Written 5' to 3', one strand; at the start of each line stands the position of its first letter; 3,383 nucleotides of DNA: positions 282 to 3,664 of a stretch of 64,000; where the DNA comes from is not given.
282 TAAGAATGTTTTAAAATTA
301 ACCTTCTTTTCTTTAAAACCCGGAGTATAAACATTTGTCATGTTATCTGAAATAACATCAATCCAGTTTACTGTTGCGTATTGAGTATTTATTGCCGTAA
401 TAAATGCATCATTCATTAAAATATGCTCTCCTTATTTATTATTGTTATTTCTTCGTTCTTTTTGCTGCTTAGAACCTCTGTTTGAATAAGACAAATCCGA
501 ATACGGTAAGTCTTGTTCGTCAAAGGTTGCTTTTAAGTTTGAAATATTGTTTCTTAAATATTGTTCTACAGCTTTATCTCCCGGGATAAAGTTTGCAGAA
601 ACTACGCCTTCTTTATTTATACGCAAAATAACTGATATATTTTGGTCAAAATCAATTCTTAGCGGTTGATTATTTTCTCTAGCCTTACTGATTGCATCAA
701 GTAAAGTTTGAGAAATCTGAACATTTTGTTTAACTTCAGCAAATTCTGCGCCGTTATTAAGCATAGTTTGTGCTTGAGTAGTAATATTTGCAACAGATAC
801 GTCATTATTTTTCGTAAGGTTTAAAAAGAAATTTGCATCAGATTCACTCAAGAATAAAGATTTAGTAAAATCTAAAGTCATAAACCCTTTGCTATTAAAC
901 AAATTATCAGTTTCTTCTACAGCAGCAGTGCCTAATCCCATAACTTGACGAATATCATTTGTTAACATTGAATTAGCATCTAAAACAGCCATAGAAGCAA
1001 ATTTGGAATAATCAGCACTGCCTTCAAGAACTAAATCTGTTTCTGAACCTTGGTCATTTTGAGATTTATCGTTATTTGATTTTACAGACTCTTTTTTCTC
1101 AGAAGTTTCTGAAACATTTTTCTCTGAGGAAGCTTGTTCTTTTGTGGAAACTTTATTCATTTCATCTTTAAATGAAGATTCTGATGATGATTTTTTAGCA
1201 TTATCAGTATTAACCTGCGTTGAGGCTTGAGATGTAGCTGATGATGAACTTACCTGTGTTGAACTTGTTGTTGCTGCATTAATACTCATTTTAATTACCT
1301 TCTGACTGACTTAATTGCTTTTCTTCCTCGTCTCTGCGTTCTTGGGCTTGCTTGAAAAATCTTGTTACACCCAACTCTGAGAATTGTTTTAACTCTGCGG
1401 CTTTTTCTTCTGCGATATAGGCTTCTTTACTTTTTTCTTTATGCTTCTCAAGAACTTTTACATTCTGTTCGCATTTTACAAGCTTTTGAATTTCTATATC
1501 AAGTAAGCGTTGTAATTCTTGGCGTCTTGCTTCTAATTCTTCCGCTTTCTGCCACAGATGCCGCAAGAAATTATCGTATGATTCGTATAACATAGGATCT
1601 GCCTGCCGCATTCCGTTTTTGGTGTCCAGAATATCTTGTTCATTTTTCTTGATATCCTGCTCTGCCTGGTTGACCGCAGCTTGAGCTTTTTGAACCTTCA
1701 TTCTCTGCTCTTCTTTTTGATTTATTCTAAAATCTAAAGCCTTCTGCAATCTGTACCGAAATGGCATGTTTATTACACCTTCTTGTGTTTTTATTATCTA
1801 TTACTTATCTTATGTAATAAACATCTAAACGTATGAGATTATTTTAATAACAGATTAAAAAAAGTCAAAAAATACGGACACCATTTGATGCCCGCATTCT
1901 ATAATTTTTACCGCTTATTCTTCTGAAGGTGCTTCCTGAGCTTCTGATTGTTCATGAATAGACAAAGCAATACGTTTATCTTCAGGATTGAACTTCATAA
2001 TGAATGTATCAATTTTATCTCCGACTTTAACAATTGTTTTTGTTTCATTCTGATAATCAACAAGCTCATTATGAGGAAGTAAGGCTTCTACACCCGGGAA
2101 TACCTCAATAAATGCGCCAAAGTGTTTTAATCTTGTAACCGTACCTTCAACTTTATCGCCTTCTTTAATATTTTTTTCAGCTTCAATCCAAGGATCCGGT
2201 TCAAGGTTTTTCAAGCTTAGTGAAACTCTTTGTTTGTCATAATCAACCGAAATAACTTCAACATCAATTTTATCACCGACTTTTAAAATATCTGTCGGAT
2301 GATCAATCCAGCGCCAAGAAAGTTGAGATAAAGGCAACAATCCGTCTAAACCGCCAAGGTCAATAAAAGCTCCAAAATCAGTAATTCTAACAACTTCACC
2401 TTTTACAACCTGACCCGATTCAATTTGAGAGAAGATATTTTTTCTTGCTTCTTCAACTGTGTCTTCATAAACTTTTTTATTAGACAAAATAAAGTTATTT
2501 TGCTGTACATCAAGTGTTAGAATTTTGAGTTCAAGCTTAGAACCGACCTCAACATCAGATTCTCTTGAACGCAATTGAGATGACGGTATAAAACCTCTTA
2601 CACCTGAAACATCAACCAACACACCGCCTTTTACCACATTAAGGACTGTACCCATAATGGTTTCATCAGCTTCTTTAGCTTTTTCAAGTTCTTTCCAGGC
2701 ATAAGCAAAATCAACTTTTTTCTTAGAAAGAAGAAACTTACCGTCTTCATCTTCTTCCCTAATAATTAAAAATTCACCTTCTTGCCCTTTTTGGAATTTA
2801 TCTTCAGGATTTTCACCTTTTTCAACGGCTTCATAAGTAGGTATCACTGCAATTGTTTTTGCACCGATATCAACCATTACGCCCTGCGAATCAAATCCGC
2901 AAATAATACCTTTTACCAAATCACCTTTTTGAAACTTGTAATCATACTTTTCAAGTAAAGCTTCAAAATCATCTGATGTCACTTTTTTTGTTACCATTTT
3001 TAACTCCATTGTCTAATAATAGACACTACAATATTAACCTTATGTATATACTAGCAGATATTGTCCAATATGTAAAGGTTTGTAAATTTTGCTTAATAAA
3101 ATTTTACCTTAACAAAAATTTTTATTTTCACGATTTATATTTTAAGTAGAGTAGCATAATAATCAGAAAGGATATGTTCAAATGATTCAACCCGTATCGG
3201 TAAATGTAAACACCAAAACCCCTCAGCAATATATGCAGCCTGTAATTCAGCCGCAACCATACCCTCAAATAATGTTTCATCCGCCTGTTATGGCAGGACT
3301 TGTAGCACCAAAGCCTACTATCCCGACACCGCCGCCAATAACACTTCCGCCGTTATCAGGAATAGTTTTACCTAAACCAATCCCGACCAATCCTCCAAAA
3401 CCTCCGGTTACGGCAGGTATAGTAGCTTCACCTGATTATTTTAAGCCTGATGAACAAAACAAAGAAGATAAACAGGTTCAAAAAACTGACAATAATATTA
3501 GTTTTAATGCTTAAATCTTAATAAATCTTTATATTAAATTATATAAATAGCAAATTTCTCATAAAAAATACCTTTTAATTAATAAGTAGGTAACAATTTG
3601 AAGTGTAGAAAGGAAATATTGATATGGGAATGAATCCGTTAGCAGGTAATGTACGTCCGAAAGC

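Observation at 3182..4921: Two proline-rich peptides with iterated PP(V/L)x(A/S)GxV cores directly upstream of a radical SAM/SPASM enzyme: candidate RiPP-like cassette with an unfamiliar core motif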

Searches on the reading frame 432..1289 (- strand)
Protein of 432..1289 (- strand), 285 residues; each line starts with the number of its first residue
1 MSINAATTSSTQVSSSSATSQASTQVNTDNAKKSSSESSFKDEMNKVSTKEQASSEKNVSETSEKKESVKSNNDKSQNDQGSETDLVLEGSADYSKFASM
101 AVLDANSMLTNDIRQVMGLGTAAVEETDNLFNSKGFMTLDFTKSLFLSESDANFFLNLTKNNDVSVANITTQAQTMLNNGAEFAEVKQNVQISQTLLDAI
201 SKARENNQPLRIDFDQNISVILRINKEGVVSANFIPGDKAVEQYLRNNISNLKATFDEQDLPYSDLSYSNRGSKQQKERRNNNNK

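Call 53: search_protein_families(library=pfam, proteins=[window:432-1289:-], max_evalue=0.001)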
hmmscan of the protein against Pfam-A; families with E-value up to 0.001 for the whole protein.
window:432-1289:- (285 aa): 1 family
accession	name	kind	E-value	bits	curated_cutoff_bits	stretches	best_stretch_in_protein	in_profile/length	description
PF02120.21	Flg_hook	-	0.00012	22.3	29.8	1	220-276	29-84/85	Flagellar hook-length control protein FliK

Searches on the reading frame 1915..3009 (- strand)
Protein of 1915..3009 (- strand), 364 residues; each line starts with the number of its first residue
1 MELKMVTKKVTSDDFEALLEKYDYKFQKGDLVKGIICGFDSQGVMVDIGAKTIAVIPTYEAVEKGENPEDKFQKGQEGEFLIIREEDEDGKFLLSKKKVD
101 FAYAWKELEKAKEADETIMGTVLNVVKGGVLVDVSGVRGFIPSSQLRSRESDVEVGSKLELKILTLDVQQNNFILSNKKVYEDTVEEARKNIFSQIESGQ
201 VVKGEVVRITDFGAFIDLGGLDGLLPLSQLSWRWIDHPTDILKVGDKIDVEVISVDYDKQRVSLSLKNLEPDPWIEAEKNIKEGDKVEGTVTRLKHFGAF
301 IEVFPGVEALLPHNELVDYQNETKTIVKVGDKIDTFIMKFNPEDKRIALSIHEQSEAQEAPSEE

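Call 53: search_protein_families(library=pfam, proteins=[window:1915-3009:-], max_evalue=0.001)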
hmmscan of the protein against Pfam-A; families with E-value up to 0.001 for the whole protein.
window:1915-3009:- (364 aa): 3 families
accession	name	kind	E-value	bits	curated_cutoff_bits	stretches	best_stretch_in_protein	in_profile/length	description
PF00575.29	S1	-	8.5e-59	196.3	22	4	197-267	3-74/74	S1 RNA binding domain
PF23459.1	S1_RRP5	-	1.7e-11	45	27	1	197-266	2-72/72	RRP5 S1 domain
PF13509.12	S1_2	-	3.2e-08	34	21.8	0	199-231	2-35/61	S1 domain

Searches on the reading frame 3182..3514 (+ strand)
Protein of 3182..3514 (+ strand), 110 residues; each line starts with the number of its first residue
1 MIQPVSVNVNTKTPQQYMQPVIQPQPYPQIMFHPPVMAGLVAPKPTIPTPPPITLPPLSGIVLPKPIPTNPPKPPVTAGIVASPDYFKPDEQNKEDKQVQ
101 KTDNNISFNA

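Call 3: search_protein_families(library=pfam, proteins=[window:3182-3514:+], max_evalue=1)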
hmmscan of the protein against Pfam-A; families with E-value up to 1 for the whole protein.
window:3182-3514:+ (110 aa): 0 families

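Call 4: search_protein_families(library=ncbifam, proteins=[window:3182-3514:+], max_evalue=1)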
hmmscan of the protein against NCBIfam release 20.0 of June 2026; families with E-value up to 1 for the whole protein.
window:3182-3514:+ (110 aa): 0 families

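Call 47: find_homologous_proteins(query=A2, max_evalue=0.001)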
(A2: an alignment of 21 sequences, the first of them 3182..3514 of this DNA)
Query A2 (21 sequences) (110 aa, profile of the alignment): 22 proteins with E <= 0.001 among 7640 candidates.
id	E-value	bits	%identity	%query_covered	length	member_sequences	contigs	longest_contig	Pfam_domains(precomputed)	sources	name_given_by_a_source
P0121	2.6e-17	81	35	62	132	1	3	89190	-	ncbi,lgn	-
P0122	5.2e-16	77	33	65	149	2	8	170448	-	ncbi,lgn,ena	-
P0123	3.2e-15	74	38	55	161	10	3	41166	-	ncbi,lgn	-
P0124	7.6e-15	73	38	31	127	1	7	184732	-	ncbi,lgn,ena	-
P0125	7.8e-15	73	42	53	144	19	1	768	-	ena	-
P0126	9.9e-15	73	31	54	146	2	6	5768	-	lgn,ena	-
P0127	4.0e-14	71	33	80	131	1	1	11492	-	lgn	-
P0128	4.7e-14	71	34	54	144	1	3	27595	-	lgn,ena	-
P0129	8.3e-14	70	31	56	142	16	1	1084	-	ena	-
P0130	1.1e-13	69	35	65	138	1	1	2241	-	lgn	-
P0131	5.3e-13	67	35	46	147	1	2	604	-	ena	-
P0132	2.7e-12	65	31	79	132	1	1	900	-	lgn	-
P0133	1.2e-11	63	100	100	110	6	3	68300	-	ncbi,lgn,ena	-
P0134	1.3e-10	59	48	53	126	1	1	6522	-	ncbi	ncbi:MAG: hypothetical protein ACI4S3_01865 [Candidatus Gastranaerophilaceae bacterium]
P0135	1.6e-9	56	33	45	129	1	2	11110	-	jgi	-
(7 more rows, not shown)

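Call 48: list_cluster_members(proteins=[window:3182-3511:+, window:3624-3845:+, window:3920-4918:+])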
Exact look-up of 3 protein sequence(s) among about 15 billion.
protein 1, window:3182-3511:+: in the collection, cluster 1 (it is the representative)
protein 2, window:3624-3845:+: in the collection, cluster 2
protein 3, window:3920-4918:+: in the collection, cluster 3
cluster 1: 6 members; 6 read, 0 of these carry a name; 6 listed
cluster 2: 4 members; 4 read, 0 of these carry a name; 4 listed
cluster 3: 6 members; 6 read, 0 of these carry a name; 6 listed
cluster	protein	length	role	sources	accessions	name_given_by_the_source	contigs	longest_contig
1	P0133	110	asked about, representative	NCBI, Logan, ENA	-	-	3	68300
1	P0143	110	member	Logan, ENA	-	-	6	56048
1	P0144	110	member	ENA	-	-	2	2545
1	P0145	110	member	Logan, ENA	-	-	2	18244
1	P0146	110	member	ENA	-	-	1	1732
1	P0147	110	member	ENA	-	-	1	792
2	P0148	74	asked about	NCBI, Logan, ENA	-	-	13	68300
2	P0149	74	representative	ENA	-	-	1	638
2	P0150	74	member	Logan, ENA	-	-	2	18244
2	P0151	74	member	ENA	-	-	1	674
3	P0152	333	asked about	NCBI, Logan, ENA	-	-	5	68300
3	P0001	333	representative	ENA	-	-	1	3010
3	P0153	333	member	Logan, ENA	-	-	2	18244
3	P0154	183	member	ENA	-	-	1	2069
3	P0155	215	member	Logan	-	-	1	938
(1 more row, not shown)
